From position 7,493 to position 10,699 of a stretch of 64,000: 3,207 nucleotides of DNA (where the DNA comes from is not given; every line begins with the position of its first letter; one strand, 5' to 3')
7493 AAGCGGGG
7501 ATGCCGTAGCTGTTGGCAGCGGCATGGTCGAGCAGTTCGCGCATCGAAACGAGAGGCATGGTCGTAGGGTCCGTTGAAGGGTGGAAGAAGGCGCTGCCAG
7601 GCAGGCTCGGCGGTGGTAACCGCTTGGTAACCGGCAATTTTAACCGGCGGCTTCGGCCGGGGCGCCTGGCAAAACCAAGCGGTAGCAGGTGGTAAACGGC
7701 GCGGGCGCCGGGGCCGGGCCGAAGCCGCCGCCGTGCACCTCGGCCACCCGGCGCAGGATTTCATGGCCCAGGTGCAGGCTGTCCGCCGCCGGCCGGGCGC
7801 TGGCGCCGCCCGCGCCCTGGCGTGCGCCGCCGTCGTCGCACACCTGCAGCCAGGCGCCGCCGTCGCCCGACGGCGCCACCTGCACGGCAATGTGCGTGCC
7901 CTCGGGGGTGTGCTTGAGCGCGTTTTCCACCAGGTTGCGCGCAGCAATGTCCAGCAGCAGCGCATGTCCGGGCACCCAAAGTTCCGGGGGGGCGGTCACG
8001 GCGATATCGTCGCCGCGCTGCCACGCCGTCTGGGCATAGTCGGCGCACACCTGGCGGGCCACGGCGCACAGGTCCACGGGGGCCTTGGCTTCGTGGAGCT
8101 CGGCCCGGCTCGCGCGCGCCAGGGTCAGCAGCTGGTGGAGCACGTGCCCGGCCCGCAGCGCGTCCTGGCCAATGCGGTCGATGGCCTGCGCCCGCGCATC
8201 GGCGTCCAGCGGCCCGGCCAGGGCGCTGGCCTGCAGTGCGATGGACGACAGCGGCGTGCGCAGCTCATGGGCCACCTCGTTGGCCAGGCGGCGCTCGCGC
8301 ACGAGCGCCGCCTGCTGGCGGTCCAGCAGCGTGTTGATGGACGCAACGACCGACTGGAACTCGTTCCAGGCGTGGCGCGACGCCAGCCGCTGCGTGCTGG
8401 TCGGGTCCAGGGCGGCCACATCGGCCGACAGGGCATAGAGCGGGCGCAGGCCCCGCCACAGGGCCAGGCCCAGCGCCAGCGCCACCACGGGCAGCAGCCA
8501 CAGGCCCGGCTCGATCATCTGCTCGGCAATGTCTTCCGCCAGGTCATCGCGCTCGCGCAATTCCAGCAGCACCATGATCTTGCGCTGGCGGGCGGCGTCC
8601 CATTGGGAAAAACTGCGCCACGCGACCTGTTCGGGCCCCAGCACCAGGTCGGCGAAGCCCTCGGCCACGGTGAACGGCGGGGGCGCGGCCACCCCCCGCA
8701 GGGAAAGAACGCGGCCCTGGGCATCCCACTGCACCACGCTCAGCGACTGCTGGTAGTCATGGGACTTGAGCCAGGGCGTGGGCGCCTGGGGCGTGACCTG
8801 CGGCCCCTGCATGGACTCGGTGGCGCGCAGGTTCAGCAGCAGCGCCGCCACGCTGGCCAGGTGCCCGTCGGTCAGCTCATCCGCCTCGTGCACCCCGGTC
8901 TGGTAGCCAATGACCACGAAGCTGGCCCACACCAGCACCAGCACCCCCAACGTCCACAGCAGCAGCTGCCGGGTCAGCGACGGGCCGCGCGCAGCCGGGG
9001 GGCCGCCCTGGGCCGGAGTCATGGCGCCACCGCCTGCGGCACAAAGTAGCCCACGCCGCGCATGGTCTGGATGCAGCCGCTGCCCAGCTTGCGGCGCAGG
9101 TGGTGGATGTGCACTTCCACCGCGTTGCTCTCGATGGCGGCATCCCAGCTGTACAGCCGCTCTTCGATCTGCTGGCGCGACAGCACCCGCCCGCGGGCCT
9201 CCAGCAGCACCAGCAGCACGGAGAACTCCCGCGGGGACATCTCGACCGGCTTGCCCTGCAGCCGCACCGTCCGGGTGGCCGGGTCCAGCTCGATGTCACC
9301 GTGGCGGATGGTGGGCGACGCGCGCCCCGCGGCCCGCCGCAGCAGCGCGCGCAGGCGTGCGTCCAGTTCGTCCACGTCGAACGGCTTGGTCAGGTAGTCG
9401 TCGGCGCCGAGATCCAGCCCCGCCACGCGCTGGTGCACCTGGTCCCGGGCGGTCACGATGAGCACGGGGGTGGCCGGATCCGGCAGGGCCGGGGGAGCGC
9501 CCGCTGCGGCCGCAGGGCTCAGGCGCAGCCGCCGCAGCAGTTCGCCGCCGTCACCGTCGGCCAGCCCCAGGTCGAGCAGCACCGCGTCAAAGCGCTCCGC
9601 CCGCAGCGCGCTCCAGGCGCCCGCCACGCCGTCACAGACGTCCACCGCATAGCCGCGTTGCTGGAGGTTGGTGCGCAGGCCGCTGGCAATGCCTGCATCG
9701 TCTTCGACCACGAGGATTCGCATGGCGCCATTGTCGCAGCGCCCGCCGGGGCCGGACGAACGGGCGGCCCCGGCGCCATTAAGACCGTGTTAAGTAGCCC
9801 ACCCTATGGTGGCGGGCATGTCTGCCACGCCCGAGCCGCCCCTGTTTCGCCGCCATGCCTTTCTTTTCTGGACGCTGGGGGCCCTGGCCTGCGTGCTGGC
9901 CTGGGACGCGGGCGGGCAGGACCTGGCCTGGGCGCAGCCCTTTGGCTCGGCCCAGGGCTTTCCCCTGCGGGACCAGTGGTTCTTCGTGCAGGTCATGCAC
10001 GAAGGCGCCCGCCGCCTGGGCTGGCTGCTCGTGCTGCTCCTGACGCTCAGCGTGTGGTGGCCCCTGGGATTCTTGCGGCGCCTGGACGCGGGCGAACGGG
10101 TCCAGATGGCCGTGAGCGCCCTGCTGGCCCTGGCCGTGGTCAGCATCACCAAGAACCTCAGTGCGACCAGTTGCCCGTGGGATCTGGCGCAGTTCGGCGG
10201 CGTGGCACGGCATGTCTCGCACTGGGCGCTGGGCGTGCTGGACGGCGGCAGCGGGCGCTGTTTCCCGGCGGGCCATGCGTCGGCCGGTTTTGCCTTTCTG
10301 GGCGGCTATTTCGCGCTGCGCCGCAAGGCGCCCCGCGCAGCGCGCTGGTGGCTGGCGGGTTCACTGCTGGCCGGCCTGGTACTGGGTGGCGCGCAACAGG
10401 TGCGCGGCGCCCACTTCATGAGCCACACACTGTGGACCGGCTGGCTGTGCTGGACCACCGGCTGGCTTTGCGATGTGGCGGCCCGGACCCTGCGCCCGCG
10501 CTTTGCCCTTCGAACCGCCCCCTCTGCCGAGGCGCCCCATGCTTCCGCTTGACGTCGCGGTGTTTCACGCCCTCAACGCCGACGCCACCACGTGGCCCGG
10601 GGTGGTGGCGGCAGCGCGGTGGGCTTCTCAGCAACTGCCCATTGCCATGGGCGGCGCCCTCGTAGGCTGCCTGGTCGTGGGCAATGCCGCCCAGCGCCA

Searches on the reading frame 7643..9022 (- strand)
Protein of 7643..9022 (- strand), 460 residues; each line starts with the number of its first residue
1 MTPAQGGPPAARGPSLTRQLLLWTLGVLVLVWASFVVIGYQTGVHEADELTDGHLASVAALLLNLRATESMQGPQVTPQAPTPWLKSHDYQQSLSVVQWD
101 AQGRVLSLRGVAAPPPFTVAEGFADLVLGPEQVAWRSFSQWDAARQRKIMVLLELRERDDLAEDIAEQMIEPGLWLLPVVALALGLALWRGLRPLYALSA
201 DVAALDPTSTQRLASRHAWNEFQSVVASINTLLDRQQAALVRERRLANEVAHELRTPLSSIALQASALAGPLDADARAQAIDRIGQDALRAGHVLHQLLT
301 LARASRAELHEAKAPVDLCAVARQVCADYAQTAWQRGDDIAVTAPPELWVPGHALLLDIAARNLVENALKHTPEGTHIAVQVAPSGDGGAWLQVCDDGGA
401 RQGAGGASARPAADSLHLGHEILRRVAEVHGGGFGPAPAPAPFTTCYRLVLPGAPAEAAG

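Call 34: search_protein_families(library=pfam, proteins=[window:7643-9022:-], max_evalue=0.00001)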
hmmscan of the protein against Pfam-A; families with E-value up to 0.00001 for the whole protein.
window:7643-9022:- (460 aa): 1 family
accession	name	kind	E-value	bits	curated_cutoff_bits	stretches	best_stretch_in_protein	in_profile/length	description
PF00512.31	HisKA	-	9.3e-11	42.1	26.9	1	244-304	3-63/66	His Kinase A (phospho-acceptor) domain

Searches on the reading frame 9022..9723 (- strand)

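Call 34: search_protein_families(library=pfam, proteins=[window:9022-9723:-], max_evalue=0.00001)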
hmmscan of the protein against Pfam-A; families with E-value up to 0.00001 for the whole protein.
window:9022-9723:- (234 aa): 2 families
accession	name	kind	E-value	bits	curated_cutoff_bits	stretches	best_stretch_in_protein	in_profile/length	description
PF00072.30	Response_reg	-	2.7e-23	82.7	30.2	1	3-124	1-110/111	Response regulator receiver domain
PF00486.34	Trans_reg_C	-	7.2e-22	77.7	26.2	1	157-227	1-76/77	Transcriptional regulatory protein, C terminal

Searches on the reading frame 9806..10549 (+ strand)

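Call 34: search_protein_families(library=pfam, proteins=[window:9806-10549:+], max_evalue=0.00001)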
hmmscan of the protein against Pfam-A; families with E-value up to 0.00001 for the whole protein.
window:9806-10549:+ (248 aa): 1 family
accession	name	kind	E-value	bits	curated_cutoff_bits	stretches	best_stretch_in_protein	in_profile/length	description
PF01569.27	PAP2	-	1.2e-10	41.6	27.2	1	100-222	4-121/130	PAP2 superfamily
